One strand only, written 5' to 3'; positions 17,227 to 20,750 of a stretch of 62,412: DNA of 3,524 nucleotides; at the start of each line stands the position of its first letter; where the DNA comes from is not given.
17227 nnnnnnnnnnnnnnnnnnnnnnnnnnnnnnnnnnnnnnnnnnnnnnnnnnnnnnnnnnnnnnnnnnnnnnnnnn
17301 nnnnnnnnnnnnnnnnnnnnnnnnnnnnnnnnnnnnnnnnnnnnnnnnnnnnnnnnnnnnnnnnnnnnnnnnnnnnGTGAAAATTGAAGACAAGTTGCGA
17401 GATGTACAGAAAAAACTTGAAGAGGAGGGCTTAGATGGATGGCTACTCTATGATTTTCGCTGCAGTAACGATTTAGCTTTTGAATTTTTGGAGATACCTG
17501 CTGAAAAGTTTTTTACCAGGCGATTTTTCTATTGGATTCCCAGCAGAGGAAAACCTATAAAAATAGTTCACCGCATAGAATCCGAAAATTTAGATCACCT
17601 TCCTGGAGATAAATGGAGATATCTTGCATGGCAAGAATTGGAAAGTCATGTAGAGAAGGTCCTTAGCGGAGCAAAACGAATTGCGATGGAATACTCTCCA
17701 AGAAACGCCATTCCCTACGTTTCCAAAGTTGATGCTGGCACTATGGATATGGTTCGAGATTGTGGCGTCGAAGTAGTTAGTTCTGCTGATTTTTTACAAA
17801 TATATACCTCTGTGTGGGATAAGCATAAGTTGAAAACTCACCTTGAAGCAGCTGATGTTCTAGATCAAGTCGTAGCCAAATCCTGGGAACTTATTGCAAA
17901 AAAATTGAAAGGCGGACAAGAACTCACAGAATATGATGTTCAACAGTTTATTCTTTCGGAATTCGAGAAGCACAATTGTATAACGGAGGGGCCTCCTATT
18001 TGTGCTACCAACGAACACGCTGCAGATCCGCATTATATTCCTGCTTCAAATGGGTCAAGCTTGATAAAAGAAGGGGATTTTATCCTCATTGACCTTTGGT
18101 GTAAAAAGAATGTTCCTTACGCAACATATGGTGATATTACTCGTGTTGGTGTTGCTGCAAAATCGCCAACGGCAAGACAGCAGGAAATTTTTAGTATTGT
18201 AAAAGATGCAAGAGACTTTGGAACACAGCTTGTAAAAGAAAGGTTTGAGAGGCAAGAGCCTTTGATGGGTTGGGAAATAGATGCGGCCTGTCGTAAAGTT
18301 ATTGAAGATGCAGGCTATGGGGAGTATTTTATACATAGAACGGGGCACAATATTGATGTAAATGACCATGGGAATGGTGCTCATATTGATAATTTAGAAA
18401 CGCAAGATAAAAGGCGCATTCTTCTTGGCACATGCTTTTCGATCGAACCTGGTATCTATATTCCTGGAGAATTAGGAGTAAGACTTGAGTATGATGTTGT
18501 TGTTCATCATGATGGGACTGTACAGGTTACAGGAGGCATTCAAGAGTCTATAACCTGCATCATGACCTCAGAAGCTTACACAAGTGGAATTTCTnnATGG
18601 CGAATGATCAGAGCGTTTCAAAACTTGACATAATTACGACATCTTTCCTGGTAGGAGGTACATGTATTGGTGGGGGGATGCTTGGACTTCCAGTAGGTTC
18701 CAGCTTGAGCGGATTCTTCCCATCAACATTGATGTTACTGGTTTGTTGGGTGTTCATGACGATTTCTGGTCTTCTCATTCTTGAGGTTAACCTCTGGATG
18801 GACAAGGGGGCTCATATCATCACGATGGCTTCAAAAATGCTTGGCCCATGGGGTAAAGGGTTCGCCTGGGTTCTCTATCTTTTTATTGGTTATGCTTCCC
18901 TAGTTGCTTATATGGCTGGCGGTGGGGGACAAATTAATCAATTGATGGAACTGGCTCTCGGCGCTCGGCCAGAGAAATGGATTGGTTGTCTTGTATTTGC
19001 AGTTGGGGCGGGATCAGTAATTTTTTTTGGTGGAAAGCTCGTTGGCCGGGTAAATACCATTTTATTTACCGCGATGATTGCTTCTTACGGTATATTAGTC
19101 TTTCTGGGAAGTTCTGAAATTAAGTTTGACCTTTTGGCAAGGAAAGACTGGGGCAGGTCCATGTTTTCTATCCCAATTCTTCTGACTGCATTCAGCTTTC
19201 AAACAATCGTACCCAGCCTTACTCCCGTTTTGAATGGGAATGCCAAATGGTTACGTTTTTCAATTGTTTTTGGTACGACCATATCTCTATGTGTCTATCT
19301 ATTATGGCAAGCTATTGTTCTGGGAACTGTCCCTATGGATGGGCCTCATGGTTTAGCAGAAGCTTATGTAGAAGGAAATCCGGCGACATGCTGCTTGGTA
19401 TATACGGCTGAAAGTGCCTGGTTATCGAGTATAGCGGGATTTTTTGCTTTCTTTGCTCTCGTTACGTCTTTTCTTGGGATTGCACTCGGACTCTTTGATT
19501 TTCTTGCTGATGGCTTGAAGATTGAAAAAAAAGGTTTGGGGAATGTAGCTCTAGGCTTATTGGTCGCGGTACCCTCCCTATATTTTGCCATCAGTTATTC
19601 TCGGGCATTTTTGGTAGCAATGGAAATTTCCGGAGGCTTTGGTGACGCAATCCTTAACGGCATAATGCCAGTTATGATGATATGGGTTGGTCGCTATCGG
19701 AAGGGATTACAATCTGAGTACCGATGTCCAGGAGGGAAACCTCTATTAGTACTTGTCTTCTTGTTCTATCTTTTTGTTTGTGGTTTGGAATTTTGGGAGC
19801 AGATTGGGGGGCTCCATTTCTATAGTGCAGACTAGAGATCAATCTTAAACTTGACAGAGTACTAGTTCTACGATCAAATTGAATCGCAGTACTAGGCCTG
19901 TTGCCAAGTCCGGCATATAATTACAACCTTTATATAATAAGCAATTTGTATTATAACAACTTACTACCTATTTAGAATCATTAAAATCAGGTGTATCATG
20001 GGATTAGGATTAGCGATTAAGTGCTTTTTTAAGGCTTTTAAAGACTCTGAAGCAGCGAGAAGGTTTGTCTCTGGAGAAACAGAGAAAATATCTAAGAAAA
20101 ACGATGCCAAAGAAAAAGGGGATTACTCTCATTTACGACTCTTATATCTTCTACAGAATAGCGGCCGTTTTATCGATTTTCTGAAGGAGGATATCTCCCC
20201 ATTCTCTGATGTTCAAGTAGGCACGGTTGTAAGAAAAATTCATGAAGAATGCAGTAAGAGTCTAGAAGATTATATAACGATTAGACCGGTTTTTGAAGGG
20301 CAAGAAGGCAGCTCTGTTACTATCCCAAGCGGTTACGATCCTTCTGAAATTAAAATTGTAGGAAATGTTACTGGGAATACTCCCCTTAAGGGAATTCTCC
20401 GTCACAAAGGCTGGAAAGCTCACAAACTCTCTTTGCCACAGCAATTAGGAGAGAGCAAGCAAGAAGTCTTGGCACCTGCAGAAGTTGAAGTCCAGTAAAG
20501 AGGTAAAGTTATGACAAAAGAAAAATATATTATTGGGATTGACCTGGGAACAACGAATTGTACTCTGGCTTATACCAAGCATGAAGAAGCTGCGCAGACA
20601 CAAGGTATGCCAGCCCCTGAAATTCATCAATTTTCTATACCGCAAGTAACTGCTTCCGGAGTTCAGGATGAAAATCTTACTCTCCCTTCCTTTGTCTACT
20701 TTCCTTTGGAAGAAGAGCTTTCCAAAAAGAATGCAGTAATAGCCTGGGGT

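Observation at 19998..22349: DUF2760-like protein coupled to an atypical Hsp70-family ATPase: an uncharacterised two-gene module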

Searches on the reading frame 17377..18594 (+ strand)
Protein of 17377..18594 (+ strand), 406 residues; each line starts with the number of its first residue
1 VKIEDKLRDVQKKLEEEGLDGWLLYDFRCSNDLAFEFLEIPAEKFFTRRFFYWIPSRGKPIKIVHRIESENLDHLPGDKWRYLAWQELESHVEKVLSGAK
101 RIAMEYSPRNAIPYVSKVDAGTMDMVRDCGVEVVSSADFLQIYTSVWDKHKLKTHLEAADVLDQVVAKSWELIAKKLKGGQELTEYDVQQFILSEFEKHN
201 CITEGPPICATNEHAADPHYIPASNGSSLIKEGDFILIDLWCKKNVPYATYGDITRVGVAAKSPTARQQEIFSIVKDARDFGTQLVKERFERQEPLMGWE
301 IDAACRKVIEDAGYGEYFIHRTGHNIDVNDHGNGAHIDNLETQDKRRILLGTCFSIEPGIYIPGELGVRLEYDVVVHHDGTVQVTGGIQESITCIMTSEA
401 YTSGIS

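Call 58: search_protein_families(library=pfam, proteins=[window:17377-18594:+], max_evalue=0.001)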
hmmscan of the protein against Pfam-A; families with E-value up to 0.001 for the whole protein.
window:17377-18594:+ (406 aa): 1 family
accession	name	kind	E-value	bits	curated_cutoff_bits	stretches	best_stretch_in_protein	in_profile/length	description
PF00557.29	Peptidase_M24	-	1.5e-39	136.4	23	1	157-377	5-207/208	Metallopeptidase family M24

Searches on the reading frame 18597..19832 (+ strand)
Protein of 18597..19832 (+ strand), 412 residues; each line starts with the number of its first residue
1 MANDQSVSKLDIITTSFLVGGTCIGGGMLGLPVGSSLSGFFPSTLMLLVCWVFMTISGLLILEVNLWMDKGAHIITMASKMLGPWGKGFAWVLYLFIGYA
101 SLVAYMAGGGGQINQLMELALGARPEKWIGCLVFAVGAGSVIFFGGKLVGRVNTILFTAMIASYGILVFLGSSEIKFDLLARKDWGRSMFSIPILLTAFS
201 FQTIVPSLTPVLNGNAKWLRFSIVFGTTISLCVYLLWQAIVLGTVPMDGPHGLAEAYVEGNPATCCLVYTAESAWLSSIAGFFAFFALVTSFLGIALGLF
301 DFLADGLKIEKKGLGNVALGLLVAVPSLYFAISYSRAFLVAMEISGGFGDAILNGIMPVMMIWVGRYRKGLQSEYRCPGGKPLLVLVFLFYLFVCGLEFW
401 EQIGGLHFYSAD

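Call 58: search_protein_families(library=pfam, proteins=[window:18597-19832:+], max_evalue=0.001)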
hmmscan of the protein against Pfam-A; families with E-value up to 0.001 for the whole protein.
window:18597-19832:+ (412 aa): 1 family
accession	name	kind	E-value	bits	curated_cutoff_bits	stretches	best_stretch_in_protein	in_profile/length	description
PF03222.19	Trp_Tyr_perm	-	9.7e-92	308.5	22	1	12-395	5-390/393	Tryptophan/tyrosine permease family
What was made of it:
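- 18597..19835 (+): Trp/Tyr permease family gene, a conserved and tightly linked upstream neighbour in Chlamydiota. Its functional membership in the module is uncertain. PF03222 E 9.7e-92 (call 58).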

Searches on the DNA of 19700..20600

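Call 72: search_rna_families(source=window, start=19700, end=20600, threshold=evalue, max_evalue=1)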
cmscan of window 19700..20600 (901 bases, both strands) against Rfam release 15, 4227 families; matches with E-value up to 1: 1.
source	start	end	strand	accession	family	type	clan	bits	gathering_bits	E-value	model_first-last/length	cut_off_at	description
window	19998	20095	+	RF02191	TCL6_1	Gene; lncRNA;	-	17.7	60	0.32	1-113/113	no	T-cell leukemia/lymphoma 6 conserved region 1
